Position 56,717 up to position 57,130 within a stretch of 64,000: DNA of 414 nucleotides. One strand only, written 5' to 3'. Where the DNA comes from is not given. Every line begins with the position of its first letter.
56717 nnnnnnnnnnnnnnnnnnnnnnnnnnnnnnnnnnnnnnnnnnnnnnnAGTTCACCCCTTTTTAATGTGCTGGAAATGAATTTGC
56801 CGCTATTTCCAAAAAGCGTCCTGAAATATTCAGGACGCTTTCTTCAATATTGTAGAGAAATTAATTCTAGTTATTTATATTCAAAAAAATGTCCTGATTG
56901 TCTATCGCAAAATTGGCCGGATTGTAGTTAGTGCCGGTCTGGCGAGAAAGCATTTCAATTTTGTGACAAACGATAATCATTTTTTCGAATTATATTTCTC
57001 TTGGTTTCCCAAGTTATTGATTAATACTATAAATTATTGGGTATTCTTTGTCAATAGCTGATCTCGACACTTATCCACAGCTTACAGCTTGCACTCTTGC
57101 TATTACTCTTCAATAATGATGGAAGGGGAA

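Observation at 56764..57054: Promoter-to-terminator ~200-nt leader with anti-terminator potential directly upstream of the MFS transporter: candidate riboswitch, attenuator or sRNA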

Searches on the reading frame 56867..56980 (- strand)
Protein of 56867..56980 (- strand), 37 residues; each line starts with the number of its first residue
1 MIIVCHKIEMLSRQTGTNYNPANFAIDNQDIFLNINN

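Call 8: search_protein_families(library=pfam, proteins=[window:56867-56980:-], max_evalue=0.01)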
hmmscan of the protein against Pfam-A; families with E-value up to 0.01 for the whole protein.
window:56867-56980:- (37 aa): 0 families

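Call 38: search_protein_families(library=ncbifam, proteins=[window:56867-56980:-], max_evalue=0.01)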
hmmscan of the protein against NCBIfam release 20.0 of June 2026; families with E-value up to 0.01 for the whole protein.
window:56867-56980:- (37 aa): 0 families
